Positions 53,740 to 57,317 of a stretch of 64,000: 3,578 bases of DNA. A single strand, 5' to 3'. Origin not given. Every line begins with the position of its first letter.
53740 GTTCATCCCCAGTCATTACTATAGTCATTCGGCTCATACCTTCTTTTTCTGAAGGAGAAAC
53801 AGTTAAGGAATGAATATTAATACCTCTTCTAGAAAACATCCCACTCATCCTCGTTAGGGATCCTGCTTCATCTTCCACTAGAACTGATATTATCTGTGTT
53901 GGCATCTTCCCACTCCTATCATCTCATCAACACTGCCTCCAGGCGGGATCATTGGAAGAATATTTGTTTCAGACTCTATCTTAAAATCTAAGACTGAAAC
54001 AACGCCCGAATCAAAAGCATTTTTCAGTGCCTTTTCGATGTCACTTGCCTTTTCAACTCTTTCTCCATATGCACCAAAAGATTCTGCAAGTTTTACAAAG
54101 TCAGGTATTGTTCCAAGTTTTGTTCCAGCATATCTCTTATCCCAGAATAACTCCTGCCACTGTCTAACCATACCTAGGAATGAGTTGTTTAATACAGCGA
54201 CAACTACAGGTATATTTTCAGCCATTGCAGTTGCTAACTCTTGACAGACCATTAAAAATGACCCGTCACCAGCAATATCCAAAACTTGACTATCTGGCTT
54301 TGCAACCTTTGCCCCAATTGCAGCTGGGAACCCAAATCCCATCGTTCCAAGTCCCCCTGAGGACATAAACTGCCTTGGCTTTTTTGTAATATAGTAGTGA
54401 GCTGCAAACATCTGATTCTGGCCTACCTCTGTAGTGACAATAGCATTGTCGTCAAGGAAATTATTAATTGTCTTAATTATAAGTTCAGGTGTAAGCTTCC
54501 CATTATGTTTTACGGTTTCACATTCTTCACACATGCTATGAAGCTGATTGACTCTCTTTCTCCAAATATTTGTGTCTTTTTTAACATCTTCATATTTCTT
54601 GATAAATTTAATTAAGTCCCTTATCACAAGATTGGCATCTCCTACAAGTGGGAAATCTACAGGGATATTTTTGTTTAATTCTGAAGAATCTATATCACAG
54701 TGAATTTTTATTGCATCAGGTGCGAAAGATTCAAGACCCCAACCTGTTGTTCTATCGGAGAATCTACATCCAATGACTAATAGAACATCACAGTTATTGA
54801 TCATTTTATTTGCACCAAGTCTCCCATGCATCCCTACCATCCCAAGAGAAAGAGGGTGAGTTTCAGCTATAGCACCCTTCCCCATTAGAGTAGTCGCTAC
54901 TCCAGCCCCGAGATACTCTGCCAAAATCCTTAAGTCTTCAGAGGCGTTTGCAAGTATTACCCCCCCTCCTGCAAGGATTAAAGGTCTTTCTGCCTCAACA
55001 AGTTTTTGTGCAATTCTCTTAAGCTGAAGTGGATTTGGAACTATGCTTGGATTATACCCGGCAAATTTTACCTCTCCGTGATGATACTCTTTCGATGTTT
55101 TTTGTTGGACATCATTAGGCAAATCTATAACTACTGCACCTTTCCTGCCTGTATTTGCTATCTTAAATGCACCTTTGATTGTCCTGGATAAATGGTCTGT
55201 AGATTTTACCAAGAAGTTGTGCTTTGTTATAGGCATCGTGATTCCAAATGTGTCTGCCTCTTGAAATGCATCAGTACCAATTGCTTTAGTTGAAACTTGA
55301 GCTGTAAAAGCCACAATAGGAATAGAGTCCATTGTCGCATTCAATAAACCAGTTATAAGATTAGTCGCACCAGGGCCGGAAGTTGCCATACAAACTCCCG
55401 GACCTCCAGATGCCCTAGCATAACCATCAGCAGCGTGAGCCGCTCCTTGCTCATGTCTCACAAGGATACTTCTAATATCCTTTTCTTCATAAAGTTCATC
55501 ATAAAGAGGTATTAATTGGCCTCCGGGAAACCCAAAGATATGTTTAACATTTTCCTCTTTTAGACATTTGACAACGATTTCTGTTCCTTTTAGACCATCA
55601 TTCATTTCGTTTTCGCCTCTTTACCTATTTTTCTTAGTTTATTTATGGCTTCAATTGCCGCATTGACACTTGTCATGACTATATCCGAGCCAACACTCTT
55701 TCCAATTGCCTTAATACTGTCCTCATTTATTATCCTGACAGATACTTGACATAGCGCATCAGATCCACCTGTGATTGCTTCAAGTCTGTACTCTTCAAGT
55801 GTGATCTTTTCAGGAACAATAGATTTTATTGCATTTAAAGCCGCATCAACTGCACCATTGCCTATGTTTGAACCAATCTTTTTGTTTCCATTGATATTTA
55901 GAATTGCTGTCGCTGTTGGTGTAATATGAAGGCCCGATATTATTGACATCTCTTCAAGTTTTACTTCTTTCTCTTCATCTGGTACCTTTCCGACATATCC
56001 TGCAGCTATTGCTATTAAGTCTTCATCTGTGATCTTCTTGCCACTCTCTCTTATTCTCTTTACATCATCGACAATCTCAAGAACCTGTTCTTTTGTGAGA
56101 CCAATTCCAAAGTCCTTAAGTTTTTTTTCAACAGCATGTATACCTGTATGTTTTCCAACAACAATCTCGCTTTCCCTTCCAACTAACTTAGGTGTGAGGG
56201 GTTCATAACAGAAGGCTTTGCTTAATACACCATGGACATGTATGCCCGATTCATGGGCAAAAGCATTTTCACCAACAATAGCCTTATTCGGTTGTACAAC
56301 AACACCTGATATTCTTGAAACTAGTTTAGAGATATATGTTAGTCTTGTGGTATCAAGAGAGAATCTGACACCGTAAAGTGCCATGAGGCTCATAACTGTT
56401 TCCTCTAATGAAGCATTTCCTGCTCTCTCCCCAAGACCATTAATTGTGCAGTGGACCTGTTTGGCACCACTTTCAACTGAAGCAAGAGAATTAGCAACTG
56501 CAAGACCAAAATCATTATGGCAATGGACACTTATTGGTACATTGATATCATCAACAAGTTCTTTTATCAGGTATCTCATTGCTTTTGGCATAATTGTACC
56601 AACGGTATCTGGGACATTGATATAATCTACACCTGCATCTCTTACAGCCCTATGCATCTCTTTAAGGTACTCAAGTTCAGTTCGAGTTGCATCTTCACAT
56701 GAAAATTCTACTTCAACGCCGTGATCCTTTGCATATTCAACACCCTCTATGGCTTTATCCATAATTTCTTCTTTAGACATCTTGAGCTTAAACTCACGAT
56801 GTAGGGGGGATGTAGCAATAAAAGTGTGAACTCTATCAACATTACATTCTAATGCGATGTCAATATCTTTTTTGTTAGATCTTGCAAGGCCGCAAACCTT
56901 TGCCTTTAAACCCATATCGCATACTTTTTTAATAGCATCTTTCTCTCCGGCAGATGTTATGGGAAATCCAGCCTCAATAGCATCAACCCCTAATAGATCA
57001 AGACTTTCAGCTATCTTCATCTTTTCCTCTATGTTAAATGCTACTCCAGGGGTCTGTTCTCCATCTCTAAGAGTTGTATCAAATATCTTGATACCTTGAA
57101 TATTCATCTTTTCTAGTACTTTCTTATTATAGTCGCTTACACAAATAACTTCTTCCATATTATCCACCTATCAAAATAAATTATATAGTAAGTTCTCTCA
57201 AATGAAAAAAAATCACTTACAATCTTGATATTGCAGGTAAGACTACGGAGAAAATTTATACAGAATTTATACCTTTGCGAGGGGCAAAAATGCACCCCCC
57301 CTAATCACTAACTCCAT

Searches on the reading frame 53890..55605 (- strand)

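Call 65: search_protein_families(library=pfam, proteins=[window:53890-55605:-])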
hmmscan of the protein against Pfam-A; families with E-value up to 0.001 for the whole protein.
window:53890-55605:- (571 aa): 4 families
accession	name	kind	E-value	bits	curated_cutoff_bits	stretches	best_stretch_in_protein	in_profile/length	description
PF02775.26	TPP_enzyme_C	-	1.3e-52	178.1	21.9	1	394-540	2-150/151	Thiamine pyrophosphate enzyme, C-terminal TPP binding domain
PF00205.28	TPP_enzyme_M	-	2.8e-46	157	30.4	1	195-331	1-137/137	Thiamine pyrophosphate enzyme, central domain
PF02776.23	TPP_enzyme_N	-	3.1e-43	146.8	26.8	1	6-120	2-117/119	Thiamine pyrophosphate enzyme, N-terminal TPP binding domain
PF01855.24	POR_N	-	0.00073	19.8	27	0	38-111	29-103/231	Pyruvate flavodoxin/ferredoxin oxidoreductase, thiamine diP-bdg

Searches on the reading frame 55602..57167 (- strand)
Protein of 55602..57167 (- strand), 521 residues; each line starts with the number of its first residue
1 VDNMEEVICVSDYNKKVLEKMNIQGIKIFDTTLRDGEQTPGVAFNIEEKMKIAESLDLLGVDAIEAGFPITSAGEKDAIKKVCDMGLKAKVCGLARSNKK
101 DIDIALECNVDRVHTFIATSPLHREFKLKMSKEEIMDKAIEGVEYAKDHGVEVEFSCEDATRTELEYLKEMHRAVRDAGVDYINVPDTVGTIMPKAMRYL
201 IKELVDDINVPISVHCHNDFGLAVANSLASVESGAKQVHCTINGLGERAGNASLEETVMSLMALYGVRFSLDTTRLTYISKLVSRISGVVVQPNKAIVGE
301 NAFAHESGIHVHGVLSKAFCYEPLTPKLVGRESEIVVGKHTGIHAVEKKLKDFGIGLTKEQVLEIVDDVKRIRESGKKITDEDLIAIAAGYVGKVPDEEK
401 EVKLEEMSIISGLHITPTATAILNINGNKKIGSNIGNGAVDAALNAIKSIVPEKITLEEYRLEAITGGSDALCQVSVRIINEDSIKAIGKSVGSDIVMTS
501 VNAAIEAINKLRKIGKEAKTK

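Call 65: search_protein_families(library=pfam, proteins=[window:55602-57167:-])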
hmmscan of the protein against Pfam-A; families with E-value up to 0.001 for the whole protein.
window:55602-57167:- (521 aa): 3 families
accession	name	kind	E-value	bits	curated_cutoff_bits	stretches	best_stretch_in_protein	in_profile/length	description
PF00682.25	HMGL-like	-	1.1e-92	310.6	29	1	26-283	2-260/260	HMGL-like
PF08502.15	LeuA_dimer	-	1.1e-29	103.4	24.9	1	379-511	2-130/131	LeuA allosteric (dimerisation) domain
PF22617.1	HCS_D2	-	2.5e-24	85.9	27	1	297-376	1-81/82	Homocitrate synthase post-HMGL domain-like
